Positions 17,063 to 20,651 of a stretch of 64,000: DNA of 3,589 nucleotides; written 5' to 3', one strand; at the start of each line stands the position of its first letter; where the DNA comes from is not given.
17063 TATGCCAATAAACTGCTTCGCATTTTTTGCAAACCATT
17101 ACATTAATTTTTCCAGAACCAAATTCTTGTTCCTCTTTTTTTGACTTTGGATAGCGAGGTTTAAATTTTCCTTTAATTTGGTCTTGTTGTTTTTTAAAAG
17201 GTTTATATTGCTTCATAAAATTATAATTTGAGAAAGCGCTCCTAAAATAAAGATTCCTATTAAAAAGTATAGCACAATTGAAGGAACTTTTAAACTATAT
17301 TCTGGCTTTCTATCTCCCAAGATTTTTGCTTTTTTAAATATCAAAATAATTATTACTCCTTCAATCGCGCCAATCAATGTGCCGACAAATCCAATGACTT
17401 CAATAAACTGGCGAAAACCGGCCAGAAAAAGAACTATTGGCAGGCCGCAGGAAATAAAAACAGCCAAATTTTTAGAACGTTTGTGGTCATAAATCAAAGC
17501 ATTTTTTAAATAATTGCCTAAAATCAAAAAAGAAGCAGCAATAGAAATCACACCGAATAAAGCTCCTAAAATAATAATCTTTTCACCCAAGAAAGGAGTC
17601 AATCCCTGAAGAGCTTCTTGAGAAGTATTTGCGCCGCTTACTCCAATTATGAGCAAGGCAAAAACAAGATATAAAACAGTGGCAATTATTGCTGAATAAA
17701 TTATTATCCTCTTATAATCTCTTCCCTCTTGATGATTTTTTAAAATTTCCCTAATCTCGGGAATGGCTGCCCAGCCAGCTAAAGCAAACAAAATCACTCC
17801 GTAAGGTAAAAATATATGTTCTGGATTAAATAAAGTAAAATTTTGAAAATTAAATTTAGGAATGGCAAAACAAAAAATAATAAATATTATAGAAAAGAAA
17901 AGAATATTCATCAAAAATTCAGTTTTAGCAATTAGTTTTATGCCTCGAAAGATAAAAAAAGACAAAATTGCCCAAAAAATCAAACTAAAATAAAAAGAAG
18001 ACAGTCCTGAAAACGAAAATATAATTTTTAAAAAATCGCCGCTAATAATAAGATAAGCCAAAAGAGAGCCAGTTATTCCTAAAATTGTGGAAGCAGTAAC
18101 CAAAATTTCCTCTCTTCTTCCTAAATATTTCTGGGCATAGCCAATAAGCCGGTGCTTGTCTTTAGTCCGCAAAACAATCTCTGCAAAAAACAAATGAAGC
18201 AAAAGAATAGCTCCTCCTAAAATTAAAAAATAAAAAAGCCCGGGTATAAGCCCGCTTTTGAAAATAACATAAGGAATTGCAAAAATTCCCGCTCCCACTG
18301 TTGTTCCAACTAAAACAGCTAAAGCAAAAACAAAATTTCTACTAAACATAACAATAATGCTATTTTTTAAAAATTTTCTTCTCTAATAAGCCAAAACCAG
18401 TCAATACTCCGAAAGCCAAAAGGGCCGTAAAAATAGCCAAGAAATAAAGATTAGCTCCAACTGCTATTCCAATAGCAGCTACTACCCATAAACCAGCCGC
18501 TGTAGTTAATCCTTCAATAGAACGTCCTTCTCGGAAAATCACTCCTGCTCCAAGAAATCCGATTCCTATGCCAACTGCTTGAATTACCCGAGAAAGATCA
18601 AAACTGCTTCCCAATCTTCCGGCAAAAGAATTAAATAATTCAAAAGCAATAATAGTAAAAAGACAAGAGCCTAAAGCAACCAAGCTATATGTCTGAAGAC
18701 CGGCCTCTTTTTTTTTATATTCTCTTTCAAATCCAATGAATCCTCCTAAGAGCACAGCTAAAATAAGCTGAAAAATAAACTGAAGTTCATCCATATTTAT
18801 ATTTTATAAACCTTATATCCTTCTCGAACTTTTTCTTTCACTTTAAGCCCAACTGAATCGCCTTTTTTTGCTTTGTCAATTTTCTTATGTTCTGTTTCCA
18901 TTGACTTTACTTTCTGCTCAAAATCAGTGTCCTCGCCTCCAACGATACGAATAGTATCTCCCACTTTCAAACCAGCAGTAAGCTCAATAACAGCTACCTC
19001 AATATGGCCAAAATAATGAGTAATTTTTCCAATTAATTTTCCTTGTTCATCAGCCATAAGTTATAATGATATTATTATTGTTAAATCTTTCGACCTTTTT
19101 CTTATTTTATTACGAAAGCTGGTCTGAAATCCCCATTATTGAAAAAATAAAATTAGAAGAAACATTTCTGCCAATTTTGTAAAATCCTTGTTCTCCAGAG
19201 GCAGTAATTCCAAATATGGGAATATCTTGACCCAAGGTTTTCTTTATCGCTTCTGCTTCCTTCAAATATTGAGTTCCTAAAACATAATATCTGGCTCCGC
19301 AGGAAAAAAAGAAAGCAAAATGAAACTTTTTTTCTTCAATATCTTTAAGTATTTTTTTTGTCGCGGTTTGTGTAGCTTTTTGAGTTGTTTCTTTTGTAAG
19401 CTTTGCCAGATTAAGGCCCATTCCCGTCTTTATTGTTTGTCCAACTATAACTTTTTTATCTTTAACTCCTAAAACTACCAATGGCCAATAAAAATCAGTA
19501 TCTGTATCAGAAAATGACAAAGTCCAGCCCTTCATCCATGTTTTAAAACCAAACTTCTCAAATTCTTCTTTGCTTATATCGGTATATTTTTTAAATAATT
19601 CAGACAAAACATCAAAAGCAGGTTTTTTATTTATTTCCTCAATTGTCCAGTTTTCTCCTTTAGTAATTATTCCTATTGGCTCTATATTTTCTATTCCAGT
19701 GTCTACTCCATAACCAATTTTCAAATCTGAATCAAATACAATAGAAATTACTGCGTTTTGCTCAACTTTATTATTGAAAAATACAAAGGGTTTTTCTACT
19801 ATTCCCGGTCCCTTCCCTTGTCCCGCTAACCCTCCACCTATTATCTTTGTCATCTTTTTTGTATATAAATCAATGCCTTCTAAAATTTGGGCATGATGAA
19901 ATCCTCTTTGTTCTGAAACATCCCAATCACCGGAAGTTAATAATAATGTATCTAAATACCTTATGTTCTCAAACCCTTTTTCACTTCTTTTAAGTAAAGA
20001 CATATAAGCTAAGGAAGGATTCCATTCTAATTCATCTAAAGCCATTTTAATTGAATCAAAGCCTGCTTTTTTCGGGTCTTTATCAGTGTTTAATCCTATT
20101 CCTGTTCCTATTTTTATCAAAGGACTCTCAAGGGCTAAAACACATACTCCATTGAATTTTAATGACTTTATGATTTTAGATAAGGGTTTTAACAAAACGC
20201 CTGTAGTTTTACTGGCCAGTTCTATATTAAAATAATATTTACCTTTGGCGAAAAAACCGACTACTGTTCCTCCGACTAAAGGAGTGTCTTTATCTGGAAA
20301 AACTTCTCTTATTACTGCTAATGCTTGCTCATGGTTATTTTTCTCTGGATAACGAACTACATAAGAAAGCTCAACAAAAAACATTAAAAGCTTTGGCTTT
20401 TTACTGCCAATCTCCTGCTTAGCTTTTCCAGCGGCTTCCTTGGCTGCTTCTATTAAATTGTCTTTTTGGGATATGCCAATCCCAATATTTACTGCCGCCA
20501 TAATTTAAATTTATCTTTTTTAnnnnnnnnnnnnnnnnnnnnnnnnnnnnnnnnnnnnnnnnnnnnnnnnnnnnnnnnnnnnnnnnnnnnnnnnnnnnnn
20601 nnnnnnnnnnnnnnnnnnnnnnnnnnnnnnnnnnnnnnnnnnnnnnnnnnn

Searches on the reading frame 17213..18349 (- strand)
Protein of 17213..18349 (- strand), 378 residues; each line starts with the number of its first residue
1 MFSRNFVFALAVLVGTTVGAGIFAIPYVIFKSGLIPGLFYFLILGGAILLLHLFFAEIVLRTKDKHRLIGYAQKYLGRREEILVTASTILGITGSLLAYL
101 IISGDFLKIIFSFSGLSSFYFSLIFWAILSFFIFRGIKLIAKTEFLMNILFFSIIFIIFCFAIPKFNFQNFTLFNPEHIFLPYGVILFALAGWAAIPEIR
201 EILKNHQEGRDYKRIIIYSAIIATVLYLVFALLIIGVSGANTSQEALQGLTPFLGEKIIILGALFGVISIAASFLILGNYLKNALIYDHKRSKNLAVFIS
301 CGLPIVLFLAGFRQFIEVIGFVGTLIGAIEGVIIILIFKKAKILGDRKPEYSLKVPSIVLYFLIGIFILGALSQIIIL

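Call 65: search_protein_families(library=pfam, proteins=[window:17213-18349:-], max_evalue=0.001)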
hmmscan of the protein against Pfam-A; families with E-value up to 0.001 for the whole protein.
window:17213-18349:- (378 aa): 3 families
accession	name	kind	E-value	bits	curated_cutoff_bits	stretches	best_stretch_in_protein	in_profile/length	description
PF03222.19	Trp_Tyr_perm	-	1.5e-15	57.7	22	1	6-370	5-389/393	Tryptophan/tyrosine permease family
PF01490.24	Aa_trans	-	6.6e-12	45.2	25.6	1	9-338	8-364/410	Transmembrane amino acid transporter protein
PF13520.12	AA_permease_2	-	1.8e-09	37.5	27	1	7-281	4-289/427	Amino acid permease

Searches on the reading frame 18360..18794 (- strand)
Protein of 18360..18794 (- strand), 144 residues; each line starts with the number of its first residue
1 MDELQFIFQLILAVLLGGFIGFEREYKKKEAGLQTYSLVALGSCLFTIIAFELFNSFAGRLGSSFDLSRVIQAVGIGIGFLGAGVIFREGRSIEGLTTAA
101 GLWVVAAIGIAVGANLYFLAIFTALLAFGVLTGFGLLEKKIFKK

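Call 65: search_protein_families(library=pfam, proteins=[window:18360-18794:-], max_evalue=0.001)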
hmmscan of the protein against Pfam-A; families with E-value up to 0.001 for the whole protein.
window:18360-18794:- (144 aa): 1 family
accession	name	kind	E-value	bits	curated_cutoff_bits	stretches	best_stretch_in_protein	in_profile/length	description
PF02308.21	MgtC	-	1.4e-37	129.2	31.4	1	10-139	1-120/121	MgtC family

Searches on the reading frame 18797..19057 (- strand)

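Call 3: search_protein_families(library=pfam, proteins=[window:18797-19057:-], max_evalue=0.1)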
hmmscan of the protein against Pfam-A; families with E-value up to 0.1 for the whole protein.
window:18797-19057:- (86 aa): 4 families
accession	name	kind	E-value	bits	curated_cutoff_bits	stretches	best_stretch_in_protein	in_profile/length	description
PF03144.31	GTP_EFTU_D2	-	1.4e-07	32.3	30.3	1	30-75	13-60/73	Elongation factor Tu domain 2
PF16325.11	Peptidase_U32_C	-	4.6e-05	23.9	28.2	1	8-80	5-79/83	Peptidase family U32 C-terminal domain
PF14578.12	GTP_EFTU_D4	-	0.0016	18.7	23.8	1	49-83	46-79/86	Elongation factor Tu domain 4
PF00595.29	PDZ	-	0.017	15.9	23.2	1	28-73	41-80/81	PDZ domain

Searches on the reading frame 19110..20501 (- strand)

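Call 3: search_protein_families(library=pfam, proteins=[window:19110-20501:-], max_evalue=0.1)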
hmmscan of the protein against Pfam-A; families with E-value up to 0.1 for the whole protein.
window:19110-20501:- (463 aa): 2 families
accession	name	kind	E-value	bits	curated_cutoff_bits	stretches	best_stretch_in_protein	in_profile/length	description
PF08495.15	FIST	-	2.9e-18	66.9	23.2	1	53-293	10-189/189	FIST N domain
PF10442.14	FIST_C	-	8.4e-15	55.5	28.5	1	295-439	1-130/131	FIST C domain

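Call 4: search_protein_families(library=ncbifam, proteins=[window:19110-20501:-], max_evalue=0.1)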
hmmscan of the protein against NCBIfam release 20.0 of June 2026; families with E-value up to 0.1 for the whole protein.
window:19110-20501:- (463 aa): 1 family
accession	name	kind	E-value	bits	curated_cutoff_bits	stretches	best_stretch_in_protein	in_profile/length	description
NF041558.1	NosP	equivalog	0.0077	15.4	450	0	372-438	3-62/368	nitric oxide-sensing protein NosP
